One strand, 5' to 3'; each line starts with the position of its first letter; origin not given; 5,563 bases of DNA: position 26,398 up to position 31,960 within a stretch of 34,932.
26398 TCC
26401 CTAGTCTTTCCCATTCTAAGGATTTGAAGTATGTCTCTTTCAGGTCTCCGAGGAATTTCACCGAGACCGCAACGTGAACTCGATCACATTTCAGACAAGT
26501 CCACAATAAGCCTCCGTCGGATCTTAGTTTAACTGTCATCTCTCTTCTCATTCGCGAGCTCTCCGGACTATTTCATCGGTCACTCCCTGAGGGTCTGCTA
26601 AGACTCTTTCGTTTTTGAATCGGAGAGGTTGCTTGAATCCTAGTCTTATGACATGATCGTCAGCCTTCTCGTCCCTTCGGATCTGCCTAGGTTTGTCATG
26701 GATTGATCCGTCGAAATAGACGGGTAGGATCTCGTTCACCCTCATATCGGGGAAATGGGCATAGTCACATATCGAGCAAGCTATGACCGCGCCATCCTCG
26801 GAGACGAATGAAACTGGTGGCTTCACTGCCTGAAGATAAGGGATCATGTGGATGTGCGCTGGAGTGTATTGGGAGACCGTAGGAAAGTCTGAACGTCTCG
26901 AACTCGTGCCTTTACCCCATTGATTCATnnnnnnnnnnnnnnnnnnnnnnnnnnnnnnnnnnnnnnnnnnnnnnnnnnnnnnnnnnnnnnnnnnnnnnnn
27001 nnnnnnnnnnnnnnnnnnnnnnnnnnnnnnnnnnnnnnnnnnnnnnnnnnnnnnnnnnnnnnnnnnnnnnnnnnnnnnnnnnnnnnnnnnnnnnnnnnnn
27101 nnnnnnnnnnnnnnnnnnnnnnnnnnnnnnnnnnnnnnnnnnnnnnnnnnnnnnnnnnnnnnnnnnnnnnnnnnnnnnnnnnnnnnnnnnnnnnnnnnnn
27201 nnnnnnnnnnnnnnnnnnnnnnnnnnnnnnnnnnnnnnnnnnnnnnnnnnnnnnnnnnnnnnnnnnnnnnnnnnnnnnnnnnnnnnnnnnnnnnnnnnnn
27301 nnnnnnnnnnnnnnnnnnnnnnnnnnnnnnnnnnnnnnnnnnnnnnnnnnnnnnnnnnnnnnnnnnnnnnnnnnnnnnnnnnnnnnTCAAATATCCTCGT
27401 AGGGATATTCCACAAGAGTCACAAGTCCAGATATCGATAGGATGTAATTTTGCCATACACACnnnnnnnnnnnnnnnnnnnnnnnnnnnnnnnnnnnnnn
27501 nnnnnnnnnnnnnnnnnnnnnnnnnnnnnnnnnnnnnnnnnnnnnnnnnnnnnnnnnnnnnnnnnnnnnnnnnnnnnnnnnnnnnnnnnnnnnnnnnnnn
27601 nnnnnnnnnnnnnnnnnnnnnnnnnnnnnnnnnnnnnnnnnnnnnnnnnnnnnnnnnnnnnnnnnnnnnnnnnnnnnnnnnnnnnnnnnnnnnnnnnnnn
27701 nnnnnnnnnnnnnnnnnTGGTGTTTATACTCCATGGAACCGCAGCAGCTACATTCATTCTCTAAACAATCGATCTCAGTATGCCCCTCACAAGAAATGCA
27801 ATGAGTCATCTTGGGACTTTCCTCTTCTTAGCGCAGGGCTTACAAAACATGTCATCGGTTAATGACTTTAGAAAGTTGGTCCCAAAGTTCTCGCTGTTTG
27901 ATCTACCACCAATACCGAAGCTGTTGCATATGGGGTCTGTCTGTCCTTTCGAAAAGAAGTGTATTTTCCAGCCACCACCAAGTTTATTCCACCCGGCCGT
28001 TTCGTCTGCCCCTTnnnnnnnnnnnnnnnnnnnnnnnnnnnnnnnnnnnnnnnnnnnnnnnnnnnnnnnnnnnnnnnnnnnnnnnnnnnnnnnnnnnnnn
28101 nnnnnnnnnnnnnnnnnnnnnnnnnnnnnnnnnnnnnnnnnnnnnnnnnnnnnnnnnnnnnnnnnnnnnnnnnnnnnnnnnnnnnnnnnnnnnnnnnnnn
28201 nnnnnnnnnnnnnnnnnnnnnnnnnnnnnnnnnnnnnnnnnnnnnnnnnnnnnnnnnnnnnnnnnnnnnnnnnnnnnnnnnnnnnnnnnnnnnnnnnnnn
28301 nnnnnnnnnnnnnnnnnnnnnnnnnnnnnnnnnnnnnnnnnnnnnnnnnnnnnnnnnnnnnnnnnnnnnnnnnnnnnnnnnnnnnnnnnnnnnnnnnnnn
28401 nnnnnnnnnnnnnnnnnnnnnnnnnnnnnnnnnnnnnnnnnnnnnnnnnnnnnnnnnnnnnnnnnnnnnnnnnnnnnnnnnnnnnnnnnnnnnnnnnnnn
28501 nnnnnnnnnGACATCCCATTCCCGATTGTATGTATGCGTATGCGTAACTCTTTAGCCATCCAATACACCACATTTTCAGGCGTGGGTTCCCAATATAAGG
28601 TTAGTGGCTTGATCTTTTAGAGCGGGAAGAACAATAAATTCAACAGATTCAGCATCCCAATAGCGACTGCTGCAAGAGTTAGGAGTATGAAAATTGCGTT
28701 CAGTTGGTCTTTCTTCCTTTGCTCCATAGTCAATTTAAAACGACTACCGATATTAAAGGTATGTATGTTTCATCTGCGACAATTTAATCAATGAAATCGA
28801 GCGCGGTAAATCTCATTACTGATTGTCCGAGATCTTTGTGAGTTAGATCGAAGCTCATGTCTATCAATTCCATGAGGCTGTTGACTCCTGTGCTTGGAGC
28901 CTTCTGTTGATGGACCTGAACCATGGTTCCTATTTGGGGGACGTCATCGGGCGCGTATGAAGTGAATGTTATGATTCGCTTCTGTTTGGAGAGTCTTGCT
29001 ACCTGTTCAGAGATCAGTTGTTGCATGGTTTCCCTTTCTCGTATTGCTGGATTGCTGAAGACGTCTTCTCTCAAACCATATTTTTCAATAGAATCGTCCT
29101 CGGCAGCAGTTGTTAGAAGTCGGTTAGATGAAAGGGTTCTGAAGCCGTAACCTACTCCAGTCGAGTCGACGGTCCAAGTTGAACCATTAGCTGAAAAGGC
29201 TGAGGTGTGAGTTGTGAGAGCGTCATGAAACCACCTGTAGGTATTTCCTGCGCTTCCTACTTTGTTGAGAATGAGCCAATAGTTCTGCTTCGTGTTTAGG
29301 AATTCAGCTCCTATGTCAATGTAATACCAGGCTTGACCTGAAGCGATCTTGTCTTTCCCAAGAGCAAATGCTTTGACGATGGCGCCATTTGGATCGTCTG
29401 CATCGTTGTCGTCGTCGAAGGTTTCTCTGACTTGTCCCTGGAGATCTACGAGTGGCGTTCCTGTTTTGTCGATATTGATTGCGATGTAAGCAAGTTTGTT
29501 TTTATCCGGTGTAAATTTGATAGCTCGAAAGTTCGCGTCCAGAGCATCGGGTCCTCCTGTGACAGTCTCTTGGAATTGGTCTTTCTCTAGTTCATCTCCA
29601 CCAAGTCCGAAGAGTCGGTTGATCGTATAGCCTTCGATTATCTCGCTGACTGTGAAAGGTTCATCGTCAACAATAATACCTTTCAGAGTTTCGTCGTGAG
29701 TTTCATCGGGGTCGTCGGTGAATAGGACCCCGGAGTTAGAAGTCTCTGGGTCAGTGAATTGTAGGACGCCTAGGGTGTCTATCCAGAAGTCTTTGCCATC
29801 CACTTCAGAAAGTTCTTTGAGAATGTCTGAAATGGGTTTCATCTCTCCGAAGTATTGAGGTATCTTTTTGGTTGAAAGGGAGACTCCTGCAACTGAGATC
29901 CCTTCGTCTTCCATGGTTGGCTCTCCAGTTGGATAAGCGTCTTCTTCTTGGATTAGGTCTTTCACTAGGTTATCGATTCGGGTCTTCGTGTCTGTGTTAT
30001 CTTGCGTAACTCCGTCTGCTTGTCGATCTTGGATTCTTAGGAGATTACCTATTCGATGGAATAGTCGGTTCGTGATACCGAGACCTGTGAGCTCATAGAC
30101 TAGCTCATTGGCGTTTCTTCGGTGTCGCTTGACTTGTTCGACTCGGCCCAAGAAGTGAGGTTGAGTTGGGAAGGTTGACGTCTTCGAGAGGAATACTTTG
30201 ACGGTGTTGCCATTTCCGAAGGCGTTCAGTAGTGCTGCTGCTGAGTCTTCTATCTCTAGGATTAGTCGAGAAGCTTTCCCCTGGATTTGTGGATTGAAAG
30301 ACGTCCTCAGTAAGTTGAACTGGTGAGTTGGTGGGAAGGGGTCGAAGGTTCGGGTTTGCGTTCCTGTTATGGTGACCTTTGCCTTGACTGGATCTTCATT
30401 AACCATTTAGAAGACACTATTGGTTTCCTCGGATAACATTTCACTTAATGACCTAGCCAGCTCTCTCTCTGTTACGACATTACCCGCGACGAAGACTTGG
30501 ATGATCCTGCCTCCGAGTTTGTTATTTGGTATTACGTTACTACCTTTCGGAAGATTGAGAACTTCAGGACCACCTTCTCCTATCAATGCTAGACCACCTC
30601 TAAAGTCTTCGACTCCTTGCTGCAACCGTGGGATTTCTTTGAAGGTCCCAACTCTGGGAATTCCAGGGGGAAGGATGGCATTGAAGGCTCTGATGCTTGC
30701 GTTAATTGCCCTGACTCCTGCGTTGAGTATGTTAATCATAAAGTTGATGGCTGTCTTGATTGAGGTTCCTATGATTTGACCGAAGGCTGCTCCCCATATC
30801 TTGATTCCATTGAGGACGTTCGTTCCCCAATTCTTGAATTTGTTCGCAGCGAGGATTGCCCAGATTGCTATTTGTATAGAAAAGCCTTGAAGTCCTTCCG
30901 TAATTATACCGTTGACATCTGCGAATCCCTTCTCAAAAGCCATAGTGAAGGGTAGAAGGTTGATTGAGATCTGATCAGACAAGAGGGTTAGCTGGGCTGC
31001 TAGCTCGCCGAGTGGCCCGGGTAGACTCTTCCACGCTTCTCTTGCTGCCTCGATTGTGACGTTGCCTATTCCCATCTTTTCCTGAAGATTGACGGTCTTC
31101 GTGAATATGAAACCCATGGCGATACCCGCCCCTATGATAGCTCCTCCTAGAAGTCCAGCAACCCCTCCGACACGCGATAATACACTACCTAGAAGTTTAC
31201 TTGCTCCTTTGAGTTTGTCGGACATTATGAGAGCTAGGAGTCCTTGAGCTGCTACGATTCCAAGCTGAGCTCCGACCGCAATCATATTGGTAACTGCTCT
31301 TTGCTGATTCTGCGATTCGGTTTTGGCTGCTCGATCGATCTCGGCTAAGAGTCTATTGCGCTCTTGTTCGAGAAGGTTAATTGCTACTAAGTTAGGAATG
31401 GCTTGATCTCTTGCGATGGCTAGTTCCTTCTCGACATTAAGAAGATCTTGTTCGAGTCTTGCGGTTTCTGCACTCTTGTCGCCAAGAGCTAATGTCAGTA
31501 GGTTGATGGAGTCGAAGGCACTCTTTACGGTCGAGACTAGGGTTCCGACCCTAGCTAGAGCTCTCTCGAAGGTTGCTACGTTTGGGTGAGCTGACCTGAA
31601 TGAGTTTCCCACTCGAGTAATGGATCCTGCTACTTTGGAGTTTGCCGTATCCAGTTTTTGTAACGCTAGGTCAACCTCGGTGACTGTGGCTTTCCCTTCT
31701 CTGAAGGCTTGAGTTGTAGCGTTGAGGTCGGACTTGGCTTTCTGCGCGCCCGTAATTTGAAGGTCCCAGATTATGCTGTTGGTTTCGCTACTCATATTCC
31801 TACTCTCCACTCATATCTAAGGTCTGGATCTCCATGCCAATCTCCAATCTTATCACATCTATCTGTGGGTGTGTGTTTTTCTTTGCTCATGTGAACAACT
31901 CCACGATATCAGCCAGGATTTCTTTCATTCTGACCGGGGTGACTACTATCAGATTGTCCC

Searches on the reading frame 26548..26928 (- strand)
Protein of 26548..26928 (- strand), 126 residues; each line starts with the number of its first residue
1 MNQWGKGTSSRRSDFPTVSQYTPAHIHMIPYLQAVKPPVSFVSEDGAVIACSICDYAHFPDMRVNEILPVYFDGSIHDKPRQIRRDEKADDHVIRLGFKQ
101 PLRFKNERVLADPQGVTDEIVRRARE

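Call 67: search_protein_families(library=pfam, proteins=[window:26548-26928:-], max_evalue=0.01)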
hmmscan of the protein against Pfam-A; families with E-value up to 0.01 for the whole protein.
window:26548-26928:- (126 aa): 1 family
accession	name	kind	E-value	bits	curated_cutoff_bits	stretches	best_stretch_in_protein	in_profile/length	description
PF04480.18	DUF559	-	2.6e-06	27.7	20.6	1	68-123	55-107/109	Protein of unknown function (DUF559)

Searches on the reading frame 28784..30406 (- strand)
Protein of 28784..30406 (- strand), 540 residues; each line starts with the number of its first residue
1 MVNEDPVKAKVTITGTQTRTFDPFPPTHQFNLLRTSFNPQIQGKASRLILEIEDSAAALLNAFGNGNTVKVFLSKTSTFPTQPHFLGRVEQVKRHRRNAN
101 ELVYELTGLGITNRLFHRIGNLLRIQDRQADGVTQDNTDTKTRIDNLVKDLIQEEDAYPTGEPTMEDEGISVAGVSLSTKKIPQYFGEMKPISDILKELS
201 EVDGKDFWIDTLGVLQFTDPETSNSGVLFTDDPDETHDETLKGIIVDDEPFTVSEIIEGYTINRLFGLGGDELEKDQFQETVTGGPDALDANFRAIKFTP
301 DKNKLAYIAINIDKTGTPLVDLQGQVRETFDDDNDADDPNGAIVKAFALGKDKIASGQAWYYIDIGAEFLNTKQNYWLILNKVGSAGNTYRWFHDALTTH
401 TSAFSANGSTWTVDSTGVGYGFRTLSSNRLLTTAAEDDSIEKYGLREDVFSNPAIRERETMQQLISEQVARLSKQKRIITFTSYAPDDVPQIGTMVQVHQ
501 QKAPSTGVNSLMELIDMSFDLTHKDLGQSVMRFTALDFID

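Call 20: search_protein_families(library=phrogs, proteins=[window:28784-30406:-], max_evalue=0.01)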
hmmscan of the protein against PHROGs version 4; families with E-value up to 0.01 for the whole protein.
window:28784-30406:- (540 aa): 1 family
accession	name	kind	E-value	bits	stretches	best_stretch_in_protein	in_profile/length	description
phrog_35103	-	unknown function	0.00017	20.7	1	293-414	575-691/916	-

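Call 21: search_protein_families(library=pfam, proteins=[window:28784-30406:-], max_evalue=0.01)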
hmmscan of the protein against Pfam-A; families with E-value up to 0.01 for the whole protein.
window:28784-30406:- (540 aa): 0 families

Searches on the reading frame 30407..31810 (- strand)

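Call 20: search_protein_families(library=phrogs, proteins=[window:30407-31810:-], max_evalue=0.01)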
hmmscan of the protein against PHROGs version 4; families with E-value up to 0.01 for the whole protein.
window:30407-31810:- (467 aa): 2 families
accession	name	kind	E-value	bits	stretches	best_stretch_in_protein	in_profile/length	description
phrog_19914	-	tail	0.0014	17.9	1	398-432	844-878/946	tail length tape measure protein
phrog_167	-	tail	0.0017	17.1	0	322-431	956-1074/1555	tail length tape measure protein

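Call 21: search_protein_families(library=pfam, proteins=[window:30407-31810:-], max_evalue=0.01)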
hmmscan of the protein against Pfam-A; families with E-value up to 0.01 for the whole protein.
window:30407-31810:- (467 aa): 0 families
